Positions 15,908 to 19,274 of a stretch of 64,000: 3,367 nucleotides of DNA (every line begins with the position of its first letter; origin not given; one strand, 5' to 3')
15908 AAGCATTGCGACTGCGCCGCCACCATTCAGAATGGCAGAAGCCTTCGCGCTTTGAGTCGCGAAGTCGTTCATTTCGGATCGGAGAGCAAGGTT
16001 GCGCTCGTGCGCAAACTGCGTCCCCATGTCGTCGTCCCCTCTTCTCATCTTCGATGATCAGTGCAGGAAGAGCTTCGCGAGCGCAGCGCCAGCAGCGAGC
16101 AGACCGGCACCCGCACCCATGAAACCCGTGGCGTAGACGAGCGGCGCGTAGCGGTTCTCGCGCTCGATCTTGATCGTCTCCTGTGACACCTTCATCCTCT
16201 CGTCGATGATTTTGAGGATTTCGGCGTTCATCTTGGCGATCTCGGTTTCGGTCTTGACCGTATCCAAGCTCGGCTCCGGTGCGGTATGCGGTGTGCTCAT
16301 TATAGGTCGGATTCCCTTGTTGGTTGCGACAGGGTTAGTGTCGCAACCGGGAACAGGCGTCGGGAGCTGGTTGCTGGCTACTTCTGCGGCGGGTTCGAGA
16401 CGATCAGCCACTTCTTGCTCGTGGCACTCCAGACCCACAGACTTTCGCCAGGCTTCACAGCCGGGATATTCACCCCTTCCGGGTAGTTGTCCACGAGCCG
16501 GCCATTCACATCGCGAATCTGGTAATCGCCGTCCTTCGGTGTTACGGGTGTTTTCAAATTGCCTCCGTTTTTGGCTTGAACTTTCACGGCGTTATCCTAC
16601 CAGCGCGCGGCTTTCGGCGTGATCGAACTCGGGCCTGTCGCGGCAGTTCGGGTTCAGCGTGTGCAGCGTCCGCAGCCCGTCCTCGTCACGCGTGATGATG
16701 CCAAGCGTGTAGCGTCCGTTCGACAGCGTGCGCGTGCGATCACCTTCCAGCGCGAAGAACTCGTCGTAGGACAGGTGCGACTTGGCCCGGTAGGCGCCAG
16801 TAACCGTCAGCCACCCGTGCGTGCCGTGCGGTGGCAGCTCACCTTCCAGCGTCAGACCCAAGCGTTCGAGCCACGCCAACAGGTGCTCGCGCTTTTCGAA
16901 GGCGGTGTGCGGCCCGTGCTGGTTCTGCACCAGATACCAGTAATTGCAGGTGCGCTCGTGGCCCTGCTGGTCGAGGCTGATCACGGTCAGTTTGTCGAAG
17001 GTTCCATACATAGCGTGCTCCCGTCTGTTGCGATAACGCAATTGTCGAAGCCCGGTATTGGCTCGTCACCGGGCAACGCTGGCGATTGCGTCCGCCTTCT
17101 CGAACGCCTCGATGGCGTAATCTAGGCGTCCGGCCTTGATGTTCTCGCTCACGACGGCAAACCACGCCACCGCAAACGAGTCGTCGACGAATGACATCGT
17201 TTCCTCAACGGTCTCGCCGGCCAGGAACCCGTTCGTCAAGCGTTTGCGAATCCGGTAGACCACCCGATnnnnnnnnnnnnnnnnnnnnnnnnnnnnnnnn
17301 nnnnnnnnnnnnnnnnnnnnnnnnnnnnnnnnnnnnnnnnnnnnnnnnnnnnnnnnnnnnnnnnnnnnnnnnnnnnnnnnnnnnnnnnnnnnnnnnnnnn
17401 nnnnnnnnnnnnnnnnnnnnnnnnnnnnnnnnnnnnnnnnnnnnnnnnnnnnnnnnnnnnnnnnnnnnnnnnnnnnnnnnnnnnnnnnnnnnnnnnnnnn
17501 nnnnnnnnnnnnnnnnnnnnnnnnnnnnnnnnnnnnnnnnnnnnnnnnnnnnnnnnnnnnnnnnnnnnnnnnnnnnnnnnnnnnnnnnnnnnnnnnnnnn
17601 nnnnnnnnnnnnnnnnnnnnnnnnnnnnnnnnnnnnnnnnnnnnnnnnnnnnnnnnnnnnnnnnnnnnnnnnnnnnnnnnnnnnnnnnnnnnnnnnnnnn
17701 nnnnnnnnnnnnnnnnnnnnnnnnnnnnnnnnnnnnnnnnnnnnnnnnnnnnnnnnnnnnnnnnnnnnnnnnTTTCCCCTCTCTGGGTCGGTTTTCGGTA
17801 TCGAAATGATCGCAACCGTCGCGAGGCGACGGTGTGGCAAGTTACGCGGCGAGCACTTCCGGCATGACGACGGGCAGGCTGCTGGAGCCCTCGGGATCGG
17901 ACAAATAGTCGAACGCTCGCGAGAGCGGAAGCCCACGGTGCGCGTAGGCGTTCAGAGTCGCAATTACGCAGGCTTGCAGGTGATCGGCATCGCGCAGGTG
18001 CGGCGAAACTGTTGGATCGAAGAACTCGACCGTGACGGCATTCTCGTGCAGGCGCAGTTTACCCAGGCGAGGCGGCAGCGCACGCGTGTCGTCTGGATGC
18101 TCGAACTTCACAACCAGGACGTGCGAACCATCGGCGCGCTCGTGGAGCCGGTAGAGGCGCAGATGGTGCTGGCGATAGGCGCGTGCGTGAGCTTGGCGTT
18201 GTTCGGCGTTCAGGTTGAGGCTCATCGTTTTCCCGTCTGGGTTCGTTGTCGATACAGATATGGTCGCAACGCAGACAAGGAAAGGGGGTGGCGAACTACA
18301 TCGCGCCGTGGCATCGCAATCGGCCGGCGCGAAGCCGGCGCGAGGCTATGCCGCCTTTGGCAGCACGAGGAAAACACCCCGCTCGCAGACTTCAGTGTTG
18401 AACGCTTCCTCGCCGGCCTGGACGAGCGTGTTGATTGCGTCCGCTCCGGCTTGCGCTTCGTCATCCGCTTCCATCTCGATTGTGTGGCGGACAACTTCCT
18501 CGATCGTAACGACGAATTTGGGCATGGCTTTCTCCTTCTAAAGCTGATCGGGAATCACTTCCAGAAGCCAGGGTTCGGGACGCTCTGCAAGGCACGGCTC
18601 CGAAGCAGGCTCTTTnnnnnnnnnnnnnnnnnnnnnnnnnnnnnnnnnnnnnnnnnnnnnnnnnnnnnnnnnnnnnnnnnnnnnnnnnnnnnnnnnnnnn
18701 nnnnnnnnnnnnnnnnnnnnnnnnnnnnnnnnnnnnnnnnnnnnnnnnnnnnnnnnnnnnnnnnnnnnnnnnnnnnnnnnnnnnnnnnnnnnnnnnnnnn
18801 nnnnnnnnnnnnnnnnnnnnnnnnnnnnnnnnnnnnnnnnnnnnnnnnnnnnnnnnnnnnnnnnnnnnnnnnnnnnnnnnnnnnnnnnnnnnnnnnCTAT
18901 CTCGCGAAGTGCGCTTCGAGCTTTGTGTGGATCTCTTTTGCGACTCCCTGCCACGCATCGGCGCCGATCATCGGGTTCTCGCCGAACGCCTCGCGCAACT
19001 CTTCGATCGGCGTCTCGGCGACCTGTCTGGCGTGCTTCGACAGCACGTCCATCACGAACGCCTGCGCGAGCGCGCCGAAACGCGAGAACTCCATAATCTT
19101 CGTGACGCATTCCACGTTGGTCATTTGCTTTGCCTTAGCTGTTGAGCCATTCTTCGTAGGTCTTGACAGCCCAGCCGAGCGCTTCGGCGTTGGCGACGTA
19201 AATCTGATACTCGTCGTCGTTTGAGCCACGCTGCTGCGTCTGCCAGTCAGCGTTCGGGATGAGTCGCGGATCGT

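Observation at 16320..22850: Motif 2: eight copies of a 40 bp element with a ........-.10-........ dyad ending 15-27 nt upstream of start codons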

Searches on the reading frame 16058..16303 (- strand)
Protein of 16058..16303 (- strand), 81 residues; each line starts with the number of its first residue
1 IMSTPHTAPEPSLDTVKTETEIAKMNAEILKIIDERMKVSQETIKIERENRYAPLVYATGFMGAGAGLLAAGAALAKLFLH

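Call 9: search_protein_families(library=phrogs, proteins=[window:16058-16303:-], max_evalue=0.01)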
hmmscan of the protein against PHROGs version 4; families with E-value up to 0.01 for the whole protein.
window:16058-16303:- (81 aa): 1 family
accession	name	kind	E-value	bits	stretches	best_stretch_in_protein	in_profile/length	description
phrog_6330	-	unknown function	2.9e-07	32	1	14-79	15-90/91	-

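Call 59: search_protein_families(library=pfam, proteins=[window:16058-16303:-], max_evalue=0.05)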
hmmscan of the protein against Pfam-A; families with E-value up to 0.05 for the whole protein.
window:16058-16303:- (81 aa): 1 family
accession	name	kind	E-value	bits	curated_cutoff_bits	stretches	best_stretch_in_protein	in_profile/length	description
PF01817.26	CM_2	-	0.014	16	27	1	20-49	3-32/80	Chorismate mutase type II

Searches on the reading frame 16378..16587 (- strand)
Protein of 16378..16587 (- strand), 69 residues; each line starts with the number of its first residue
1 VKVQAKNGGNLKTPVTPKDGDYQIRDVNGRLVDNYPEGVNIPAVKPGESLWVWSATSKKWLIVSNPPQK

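Call 9: search_protein_families(library=phrogs, proteins=[window:16378-16587:-], max_evalue=0.01)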
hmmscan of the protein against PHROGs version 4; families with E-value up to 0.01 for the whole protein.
window:16378-16587:- (69 aa): 0 families

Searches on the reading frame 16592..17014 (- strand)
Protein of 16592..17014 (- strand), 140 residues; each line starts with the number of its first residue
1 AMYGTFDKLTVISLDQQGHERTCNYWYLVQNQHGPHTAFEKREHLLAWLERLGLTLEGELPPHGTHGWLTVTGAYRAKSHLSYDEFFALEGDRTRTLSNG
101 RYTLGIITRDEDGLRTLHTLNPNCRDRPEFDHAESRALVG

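Call 9: search_protein_families(library=phrogs, proteins=[window:16592-17014:-], max_evalue=0.01)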
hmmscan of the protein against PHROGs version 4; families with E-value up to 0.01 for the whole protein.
window:16592-17014:- (140 aa): 0 families

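Call 59: search_protein_families(library=pfam, proteins=[window:16592-17014:-], max_evalue=0.05)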
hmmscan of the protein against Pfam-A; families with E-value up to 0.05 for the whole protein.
window:16592-17014:- (140 aa): 0 families

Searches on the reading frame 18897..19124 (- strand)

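Call 9: search_protein_families(library=phrogs, proteins=[window:18897-19124:-], max_evalue=0.01)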
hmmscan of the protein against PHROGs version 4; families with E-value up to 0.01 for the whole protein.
window:18897-19124:- (75 aa): 1 family
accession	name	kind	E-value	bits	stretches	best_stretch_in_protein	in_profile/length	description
phrog_7895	-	unknown function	2.3e-12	48.1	1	2-74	3-70/73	-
